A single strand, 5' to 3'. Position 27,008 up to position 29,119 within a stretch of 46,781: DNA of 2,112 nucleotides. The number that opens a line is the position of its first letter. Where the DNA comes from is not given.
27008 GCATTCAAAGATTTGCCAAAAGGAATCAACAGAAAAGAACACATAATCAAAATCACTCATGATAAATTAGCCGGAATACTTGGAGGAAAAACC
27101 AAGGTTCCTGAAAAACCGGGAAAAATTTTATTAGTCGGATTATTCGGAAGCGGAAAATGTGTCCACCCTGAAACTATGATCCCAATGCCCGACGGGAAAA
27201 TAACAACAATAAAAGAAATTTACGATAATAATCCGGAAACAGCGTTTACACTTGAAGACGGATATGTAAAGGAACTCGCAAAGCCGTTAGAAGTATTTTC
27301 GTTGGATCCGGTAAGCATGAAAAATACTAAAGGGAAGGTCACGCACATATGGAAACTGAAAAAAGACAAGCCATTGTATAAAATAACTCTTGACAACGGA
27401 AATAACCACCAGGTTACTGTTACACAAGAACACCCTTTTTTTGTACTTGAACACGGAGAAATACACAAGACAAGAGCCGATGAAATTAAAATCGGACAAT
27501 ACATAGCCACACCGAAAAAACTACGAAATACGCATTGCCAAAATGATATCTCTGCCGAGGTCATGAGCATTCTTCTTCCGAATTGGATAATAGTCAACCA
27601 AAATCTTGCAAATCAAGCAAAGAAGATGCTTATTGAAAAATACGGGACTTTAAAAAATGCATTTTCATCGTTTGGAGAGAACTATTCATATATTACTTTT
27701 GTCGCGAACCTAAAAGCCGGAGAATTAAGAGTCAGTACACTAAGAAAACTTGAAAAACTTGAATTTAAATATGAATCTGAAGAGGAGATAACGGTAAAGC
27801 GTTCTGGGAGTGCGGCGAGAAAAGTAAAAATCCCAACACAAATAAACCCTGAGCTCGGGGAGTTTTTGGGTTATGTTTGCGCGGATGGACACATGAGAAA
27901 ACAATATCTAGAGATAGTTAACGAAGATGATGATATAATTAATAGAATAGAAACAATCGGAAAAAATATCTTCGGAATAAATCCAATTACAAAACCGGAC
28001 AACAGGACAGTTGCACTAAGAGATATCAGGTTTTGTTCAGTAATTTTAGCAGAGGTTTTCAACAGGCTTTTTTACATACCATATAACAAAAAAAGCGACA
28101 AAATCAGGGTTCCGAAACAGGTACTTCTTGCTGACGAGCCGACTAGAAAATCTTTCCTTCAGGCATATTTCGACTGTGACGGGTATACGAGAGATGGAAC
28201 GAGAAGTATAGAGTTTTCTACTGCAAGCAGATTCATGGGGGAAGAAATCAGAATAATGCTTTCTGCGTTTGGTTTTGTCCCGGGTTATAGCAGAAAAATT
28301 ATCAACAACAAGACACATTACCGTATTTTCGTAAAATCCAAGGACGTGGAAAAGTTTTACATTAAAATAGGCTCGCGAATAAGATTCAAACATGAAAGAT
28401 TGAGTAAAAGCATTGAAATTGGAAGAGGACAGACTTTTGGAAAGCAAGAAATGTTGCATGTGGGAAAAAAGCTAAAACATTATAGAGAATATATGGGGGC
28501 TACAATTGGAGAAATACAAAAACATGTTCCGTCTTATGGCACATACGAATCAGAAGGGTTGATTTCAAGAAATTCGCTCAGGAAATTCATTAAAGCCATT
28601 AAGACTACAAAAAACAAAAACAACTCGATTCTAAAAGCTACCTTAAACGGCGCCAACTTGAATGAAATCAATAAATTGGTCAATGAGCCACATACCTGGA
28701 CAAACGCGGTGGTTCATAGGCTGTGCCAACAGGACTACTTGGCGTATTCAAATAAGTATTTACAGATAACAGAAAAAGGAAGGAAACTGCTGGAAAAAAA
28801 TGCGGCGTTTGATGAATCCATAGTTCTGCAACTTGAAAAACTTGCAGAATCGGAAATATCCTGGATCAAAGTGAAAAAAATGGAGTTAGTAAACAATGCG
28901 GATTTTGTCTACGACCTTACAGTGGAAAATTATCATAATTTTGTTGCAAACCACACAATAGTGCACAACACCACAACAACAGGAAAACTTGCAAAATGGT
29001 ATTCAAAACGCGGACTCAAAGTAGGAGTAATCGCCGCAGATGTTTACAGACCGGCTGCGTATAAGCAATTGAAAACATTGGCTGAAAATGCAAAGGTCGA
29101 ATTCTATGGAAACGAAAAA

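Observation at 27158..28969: Large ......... intein splitting the Walker A P-loop of SRP54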

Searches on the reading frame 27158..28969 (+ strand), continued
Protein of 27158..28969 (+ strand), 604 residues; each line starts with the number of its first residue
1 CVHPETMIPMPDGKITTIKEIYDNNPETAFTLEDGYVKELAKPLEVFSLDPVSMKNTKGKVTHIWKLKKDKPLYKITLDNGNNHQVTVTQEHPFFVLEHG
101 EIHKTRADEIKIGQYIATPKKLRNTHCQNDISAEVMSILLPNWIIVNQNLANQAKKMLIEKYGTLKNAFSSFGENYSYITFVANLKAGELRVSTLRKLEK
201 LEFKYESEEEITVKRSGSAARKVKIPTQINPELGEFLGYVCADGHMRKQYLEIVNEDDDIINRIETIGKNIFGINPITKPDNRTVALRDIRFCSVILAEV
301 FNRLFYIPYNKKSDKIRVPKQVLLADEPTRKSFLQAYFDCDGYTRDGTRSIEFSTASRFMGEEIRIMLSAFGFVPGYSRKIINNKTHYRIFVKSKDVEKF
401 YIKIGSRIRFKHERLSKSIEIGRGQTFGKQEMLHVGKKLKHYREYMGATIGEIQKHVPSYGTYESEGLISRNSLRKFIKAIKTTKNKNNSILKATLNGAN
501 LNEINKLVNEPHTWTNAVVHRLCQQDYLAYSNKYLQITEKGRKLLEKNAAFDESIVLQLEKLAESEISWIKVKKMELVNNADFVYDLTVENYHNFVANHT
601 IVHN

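Call 41: search_solved_structures(query=A1, max_evalue=1e-30, show_alignments=2)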
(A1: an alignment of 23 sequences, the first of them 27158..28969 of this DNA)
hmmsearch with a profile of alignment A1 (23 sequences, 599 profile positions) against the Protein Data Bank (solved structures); distinct sequences matched with E-value up to 1e-30: 5.
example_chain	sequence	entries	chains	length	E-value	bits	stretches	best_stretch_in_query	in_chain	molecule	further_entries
7qss_A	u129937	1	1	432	1.8e-57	198.6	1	215-394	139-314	V-type ATP synthase alpha chain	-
7qsu_A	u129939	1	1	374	6.1e-57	196.9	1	215-394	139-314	V-ATPase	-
7qst_A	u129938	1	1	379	4.7e-37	131.2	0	218-391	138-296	V-type ATP synthase subunit A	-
6rpq_A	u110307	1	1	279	1.1e-32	116.7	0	2-121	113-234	Ubiquitin-like protein SMT3,1108aa long hypothetical cell division control protein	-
2cw7_A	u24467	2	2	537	2.1e-31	112.5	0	18-131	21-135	Endonuclease PI-PkoII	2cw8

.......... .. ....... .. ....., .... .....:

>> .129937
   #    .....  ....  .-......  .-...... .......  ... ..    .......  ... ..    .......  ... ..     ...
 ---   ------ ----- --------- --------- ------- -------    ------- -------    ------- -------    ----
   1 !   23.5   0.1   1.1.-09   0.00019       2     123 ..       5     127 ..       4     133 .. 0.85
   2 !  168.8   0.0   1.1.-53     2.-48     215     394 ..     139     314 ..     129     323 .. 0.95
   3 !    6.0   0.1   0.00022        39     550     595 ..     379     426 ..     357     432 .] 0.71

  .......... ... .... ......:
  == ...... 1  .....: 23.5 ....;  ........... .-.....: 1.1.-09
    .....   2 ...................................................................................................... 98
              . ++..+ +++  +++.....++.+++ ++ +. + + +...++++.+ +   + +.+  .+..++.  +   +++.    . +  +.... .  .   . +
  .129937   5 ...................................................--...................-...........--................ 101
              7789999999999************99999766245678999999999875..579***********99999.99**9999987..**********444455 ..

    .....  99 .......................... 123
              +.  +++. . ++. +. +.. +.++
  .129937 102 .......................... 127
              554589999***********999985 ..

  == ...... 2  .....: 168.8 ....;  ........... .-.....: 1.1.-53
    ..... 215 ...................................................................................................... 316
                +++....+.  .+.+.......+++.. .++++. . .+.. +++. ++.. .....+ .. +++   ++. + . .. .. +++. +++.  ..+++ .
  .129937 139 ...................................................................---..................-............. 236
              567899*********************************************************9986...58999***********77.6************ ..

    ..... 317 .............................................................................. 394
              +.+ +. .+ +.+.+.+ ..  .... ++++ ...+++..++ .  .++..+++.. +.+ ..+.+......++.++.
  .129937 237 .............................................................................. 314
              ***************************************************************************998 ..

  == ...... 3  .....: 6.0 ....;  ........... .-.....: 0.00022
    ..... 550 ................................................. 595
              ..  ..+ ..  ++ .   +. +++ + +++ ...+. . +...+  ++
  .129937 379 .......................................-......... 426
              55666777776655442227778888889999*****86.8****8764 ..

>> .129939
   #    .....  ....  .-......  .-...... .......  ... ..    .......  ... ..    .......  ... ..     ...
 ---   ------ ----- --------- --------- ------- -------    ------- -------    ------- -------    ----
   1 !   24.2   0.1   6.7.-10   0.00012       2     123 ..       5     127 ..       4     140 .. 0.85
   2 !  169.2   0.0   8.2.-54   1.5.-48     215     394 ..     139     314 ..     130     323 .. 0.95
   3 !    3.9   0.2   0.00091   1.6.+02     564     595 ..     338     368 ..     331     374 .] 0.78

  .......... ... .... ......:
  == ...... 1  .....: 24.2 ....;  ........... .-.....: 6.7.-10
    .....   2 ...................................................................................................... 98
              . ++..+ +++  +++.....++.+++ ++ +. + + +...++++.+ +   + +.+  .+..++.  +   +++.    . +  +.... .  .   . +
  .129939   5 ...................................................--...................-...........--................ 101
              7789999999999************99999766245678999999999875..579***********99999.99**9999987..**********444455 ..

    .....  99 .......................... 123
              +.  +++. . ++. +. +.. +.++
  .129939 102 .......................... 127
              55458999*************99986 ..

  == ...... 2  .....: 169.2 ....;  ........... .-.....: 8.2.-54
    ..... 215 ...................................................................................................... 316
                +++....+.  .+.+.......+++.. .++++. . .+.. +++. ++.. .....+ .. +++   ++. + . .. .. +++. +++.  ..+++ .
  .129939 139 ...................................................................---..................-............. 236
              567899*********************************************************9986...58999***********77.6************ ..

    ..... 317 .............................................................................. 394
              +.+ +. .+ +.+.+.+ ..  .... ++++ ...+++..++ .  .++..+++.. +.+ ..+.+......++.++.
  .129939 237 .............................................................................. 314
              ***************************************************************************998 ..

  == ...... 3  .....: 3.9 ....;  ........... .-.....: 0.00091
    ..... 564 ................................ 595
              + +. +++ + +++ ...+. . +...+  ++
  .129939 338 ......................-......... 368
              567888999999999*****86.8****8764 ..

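Call 64: find_encoding_contigs(protein=P0087, flank=10000, max_places=2)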
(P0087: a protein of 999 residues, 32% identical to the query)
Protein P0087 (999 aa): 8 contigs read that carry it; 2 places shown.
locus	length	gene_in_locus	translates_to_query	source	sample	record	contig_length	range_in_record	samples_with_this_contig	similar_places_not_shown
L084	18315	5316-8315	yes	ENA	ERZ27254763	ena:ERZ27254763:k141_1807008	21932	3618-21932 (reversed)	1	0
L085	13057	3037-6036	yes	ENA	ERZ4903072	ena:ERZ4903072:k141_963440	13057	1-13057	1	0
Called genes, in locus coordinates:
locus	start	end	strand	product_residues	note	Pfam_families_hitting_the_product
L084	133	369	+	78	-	-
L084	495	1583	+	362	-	PF14528:LAGLIDADG_3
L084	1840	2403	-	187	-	PF22090:Gins51_C (weak)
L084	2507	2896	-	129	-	PF01050:MannoseP_isomer (weak), PF07883:Cupin_2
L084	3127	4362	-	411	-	PF01676:Metalloenzyme, PF10143:PhosphMutase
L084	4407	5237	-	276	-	PF20033:DUF6438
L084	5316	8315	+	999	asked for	PF02881:SRP54_N (weak), PF14890:Intein_splicing, PF14528:LAGLIDADG_3, PF00448:SRP54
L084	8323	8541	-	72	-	-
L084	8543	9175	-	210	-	PF00990:GGDEF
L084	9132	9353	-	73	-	-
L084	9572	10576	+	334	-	PF03706:LPG_synthase_TM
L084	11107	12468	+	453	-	PF02881:SRP54_N, PF00448:SRP54, PF01656:CbiA, PF02978:SRP_SPB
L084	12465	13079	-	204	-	PF22600:MTPAP-like_central (weak), PF01909:NTP_transf_2, PF18765:Polbeta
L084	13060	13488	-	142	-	-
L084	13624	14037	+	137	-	PF07884:VKOR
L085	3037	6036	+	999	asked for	PF02881:SRP54_N (weak), PF14890:Intein_splicing, PF14528:LAGLIDADG_3, PF00448:SRP54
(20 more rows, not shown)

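Call 65: find_encoding_contigs(protein=P0107, flank=10000, max_places=1)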
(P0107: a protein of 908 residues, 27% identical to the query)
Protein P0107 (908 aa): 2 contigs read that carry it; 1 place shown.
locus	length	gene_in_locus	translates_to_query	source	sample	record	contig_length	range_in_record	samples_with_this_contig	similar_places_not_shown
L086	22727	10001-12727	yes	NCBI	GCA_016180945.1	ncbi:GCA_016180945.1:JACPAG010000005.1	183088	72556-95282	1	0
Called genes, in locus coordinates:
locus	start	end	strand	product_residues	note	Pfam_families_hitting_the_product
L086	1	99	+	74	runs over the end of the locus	-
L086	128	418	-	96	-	-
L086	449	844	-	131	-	-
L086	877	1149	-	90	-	-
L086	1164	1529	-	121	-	-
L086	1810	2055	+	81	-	PF10884:DUF2683 (weak)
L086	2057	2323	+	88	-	PF15738:YafQ_toxin (weak), PF05016:ParE_toxin (weak)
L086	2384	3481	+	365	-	PF04894:Nre_N, PF04895:Nre_C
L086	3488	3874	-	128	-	-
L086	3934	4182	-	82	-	-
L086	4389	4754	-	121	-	-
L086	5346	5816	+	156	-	PF01982:CTP-dep_RFKase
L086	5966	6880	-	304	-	PF00149:Metallophos, PF12850:Metallophos_2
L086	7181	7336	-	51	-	-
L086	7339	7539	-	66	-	-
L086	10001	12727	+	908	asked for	PF02881:SRP54_N, PF14890:Intein_splicing, PF14528:LAGLIDADG_3, PF00448:SRP54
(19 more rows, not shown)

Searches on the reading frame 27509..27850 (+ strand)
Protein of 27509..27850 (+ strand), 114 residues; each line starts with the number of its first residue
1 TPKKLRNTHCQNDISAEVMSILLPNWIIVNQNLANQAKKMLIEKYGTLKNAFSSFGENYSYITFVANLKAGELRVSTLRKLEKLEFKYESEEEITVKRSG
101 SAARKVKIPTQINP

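Call 57: search_protein_families(library=pfam, proteins=[window:27509-27850:+], max_evalue=1)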
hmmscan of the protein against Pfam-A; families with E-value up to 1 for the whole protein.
window:27509-27850:+ (114 aa): 1 family
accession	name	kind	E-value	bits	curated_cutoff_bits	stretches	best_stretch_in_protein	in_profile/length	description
PF22715.1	SNaCT9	-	0.015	16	27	1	22-68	11-62/137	Short NACHT-associated C-Terminal domain, family 9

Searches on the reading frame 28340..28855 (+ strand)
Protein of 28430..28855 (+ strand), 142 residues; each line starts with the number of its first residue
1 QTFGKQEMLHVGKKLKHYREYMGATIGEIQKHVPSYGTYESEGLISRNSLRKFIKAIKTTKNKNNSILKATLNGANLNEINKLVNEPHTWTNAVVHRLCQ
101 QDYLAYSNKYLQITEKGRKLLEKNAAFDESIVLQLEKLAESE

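Call 40: search_solved_structures(query=window:28430-28855:+, max_evalue=10)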
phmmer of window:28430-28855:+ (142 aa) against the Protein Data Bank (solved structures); distinct sequences matched with E-value up to 10: 2.
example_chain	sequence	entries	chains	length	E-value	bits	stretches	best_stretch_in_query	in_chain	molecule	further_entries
5xnc_A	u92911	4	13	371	0.017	18.3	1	39-124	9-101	N(4)-bis(aminopropyl)spermidine synthase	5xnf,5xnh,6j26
3co4_A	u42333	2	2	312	0.84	12.8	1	34-90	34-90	Chitinase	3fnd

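Call 49: search_protein_families(library=pfam, alignment_id=A2, max_evalue=1)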
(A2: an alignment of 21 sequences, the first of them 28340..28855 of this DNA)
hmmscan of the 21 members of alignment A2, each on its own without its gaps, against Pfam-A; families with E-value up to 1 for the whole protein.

A. member 1, window:28340-28855:+ (172 aa): 3 families
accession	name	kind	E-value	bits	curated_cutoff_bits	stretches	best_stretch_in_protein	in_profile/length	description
PF14947.12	HTH_45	-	0.0016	18.9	25.5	1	96-159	10-74/77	Winged helix-turn-helix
PF09382.16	RQC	-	0.0086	16.3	23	1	112-156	55-102/114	RQC domain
PF22166.2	ArnR1-like_WHD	-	0.11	13.2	26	1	128-152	57-81/90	ArnR1-like, winged-helix domain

B. families by the number of members that match (of 21 scanned): 29 families (the first 25 are shown)
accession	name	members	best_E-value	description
PF14947.12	HTH_45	10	5.5e-05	Winged helix-turn-helix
PF14382.12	ECR1_N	4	0.028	Exosome complex exonuclease RRP4 N-terminal region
PF24409.1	wHTH-PRTase_assc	3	0.044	wHTH-PRTase associated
PF06969.22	HemN_C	2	0.003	HemN C-terminal domain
PF15977.11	HTH_46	2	0.028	Winged helix-turn-helix DNA binding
PF01450.25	KARI_C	1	0.00069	Ketol-acid reductoisomerase, C-terminal domain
PF12802.13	MarR_2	1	0.0021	MarR family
PF13601.12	HTH_34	1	0.0031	Winged helix DNA-binding domain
PF13412.12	HTH_24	1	0.0043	Winged helix-turn-helix DNA-binding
PF09114.16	MotA_activ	1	0.0061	Transcription factor MotA, activation domain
PF09382.16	RQC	1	0.0086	RQC domain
PF14674.12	FANCI_S1-cap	1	0.012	FANCI solenoid 1 cap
PF24832.1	DUF7716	1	0.022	Domain of unknown function (DUF7716)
PF07166.16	DUF1398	1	0.024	Protein of unknown function (DUF1398)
PF17324.7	BLI1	1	0.031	BLOC-1 interactor 1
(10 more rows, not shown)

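Call 53: predict_structure(alignment_id=A2)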
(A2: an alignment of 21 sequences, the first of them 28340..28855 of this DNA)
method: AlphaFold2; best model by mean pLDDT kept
length: 172 residues; sequences in the alignment: 21
mean_pLDDT: 88.7   pTM: 0.77
mean pLDDT of the five models: 88.7, 85.9, 84.6, 82.2, 81.7
residues with pLDDT >= 90: 115; 70-90: 46; 50-70: 11; < 50: 0
segments of 3 or more residues with pLDDT < 50: none
pLDDT, mean of each block of 10 residues (from residue 1): 76 82 73 72 94 94 94 92 94 92 92 92 94 94 96 93 88 67
secondary structure, 60 per line:
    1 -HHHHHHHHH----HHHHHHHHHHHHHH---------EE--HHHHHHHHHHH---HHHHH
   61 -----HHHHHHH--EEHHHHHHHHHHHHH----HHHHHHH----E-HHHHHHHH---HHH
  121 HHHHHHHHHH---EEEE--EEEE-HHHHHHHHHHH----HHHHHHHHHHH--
elements in order: H2-10 H15-28 H42-52 H56-60 H66-72 H77-89 H94-100 H107-114 H118-130 E134-137 E140-143 H145-155 H160-170

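Call 55: fold_search(model_id=the predicted structure, library=pdb)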
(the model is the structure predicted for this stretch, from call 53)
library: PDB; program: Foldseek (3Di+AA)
matches with E <= 10: 1406; with E <= 0.001: 0
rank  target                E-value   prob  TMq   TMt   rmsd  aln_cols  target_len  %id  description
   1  2fxa_A                1.6e-02  1.00  0.38  0.41   9.6       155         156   17  Structure of the Protease Production Regulatory Protein hpr from Bacillus subtilis. (released 2006-03-14)
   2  2fxa_D                2.2e-02  1.00  0.36  0.39   5.8        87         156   25  Structure of the Protease Production Regulatory Protein hpr from Bacillus subtilis. (released 2006-03-14)
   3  1r7j                  3.1e-02  1.00  0.39  0.71   3.7        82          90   22  Crystal structure of the DNA-binding protein Sso10a from Sulfolobus solfataricus (released 2004-07-20)
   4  6pco_A                4.4e-02  1.00  0.35  0.42   7.3       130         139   17  Mechanism for regulation of DNA binding of Bordetella bronchiseptica BpsR by 6-hydroxynicotinic acid (released 2019-11-06)
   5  6pcp_B                4.9e-02  0.99  0.34  0.42  11.1       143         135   20  Mechanism for regulation of DNA binding of Bordetella bronchiseptica BpsR by 6-hydroxynicotinic acid (released 2019-11-06)
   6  6pco_B                5.6e-02  0.99  0.35  0.44  10.8       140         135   17  Mechanism for regulation of DNA binding of Bordetella bronchiseptica BpsR by 6-hydroxynicotinic acid (released 2019-11-06)
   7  6pcp_C                5.9e-02  0.99  0.34  0.41  11.1       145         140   20  Mechanism for regulation of DNA binding of Bordetella bronchiseptica BpsR by 6-hydroxynicotinic acid (released 2019-11-06)
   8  1lnw_B                7.6e-02  1.00  0.35  0.43   6.3       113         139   11  CRYSTAL STRUCTURE OF THE MEXR REPRESSOR OF THE MEXAB-OPRM MULTIDRUG EFFLUX OPERON OF PSEUDOMONAS AERUGINOSA (released 2002-09-11)
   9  4b8x_A                7.6e-02  0.99  0.34  0.41   9.6       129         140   15  Near atomic resolution crystal structure of Sco5413, a MarR family transcriptional regulator from Streptomyces coelico (released 2012-10-17)
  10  4ld5_B                8.0e-02  1.00  0.36  0.48   4.7        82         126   22  Crystal structure of MepR Q18P mutant from multidrug resistant S. aureus clinical isolate (released 2013-09-11)
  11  3e6m_D                8.4e-02  0.99  0.33  0.38  11.7       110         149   20  The crystal structure of a MarR family transcriptional regulator from Silicibacter pomeroyi DSS. (released 2008-09-02)
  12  4ejt_B                8.4e-02  0.99  0.34  0.42  11.5       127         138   11  Staphylococcus epidermidis TcaR in complex with RNA (released 2013-06-05)
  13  1bja_A                8.8e-02  1.00  0.34  0.59   7.5        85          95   13  ACTIVATION DOMAIN OF THE PHAGE T4 TRANSCRIPTION FACTOR MOTA (released 1998-11-04)
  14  2fxa_C                8.8e-02  1.00  0.36  0.38   6.2       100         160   22  Structure of the Protease Production Regulatory Protein hpr from Bacillus subtilis. (released 2006-03-14)
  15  2qww_H                8.8e-02  0.99  0.35  0.41   8.9       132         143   13  Crystal structure of multiple antibiotic-resistance repressor (MarR) (YP_013417.1) from Listeria monocytogenes 4b F236 (released 2007-08-21)
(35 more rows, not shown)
